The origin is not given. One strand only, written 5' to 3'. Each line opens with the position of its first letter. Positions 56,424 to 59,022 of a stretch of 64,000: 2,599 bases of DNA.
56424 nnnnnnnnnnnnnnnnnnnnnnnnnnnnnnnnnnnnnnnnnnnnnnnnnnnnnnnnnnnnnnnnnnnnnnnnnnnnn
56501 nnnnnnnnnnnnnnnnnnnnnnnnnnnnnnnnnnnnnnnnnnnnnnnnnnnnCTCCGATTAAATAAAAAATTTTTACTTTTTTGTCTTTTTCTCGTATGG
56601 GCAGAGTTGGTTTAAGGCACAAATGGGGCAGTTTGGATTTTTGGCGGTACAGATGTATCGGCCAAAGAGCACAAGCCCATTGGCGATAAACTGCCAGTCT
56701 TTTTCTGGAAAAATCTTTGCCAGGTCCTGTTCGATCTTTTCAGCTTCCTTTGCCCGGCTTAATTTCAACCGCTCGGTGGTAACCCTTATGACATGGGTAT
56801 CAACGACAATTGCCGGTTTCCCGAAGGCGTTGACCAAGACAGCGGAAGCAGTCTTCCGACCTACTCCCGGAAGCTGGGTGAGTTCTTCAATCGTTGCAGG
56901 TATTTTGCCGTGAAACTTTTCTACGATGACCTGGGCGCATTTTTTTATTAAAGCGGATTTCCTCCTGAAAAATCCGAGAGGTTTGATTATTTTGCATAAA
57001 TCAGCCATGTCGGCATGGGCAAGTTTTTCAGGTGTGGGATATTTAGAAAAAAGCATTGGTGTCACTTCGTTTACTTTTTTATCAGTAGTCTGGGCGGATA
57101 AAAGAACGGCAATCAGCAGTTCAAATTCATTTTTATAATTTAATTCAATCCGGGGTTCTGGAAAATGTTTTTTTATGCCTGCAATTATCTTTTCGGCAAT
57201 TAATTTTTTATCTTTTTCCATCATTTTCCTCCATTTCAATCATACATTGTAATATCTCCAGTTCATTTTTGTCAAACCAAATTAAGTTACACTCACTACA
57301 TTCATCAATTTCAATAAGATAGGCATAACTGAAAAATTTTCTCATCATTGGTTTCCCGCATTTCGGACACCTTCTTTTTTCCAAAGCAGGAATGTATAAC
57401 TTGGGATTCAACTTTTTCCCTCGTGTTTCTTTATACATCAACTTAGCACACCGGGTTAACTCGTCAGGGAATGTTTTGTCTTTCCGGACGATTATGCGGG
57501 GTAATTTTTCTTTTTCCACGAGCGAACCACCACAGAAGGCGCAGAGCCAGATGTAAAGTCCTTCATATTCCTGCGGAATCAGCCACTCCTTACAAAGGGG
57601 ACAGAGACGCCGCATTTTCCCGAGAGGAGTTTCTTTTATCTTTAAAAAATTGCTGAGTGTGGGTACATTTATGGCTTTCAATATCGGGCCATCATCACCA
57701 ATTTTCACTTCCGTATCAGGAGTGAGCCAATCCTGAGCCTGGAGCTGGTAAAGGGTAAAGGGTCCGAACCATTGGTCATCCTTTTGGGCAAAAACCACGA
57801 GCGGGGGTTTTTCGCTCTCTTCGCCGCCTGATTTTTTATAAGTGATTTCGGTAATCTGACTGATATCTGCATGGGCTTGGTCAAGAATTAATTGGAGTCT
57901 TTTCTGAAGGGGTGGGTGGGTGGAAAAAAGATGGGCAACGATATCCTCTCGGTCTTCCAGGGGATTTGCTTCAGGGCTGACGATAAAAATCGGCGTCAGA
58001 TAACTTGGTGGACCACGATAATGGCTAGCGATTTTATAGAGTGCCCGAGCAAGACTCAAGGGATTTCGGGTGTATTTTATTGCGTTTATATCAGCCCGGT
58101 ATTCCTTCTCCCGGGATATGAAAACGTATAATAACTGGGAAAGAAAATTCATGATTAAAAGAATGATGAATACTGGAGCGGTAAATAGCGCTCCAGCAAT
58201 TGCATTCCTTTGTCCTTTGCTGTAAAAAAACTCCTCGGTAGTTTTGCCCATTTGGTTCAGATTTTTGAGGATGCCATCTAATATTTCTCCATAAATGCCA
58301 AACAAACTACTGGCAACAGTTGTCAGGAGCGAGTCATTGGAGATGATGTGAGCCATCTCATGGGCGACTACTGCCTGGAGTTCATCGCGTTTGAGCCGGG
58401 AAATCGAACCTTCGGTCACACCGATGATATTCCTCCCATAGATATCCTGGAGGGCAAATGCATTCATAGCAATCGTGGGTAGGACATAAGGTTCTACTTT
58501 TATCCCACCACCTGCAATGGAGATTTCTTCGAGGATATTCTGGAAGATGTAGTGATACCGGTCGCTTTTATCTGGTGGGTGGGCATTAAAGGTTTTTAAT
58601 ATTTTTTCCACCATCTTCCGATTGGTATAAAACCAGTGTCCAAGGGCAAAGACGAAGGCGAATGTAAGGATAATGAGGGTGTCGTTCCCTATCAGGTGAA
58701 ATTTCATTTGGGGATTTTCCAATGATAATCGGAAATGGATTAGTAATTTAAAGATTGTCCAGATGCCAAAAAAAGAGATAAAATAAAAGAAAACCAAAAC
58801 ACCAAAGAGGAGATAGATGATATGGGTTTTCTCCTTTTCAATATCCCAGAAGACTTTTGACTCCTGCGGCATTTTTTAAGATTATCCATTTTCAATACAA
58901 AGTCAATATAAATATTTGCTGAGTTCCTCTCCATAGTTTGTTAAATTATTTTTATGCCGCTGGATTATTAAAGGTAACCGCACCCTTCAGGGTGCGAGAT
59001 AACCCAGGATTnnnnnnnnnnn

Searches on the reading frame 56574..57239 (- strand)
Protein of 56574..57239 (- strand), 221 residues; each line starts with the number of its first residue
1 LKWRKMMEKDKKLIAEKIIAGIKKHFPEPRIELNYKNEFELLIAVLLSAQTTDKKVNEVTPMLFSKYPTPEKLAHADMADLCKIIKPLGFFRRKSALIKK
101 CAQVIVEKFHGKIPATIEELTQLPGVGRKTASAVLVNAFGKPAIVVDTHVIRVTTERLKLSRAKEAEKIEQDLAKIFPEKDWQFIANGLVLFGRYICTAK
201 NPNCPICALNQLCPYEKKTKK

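Call 87: search_protein_families(library=pfam, proteins=[window:56574-57239:-], max_evalue=0.001)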
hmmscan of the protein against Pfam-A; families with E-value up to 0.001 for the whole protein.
window:56574-57239:- (221 aa): 4 families
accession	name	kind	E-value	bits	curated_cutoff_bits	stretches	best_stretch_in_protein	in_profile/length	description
PF00730.31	HhH-GPD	-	1.3e-25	90.3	26.2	1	43-178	1-107/108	HhH-GPD superfamily base excision DNA repair protein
PF00633.29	HHH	-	2.8e-11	43.1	24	1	109-135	2-28/30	Helix-hairpin-helix motif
PF14520.12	HHH_5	-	1.6e-05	25.7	27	0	115-135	32-52/57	Helix-hairpin-helix domain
PF21176.3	RecR_HhH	-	0.00025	21.2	27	1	117-131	5-19/45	RecR, helix-hairpin-helix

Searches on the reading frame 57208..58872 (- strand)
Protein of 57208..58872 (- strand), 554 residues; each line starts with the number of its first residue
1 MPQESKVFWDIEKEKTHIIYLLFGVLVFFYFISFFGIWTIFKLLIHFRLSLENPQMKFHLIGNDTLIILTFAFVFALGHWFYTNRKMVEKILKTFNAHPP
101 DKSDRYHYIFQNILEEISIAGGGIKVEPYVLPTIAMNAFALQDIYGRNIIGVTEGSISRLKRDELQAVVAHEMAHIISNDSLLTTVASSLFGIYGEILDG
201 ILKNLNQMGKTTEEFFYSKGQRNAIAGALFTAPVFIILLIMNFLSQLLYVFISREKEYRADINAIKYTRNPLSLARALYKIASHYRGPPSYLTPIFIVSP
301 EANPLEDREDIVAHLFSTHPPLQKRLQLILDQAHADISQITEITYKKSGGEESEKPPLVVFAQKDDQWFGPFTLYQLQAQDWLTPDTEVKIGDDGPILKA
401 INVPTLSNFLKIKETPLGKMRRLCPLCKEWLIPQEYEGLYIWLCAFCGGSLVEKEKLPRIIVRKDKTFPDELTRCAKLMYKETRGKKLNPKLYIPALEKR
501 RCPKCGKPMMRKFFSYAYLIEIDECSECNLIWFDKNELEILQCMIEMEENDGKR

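Call 37: search_protein_families(library=pfam, proteins=[window:57208-58872:-], max_evalue=0.00001)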
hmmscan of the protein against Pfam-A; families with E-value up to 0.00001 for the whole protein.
window:57208-58872:- (554 aa): 2 families
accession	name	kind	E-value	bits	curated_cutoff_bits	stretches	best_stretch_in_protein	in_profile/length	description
PF01435.24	Peptidase_M48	-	8.2e-23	81.6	20.3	1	120-329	16-182/186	Peptidase family M48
PF13453.11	Zn_ribbon_TFIIB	-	4.4e-11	42.4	22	1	501-541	1-38/41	Transcription factor zinc-finger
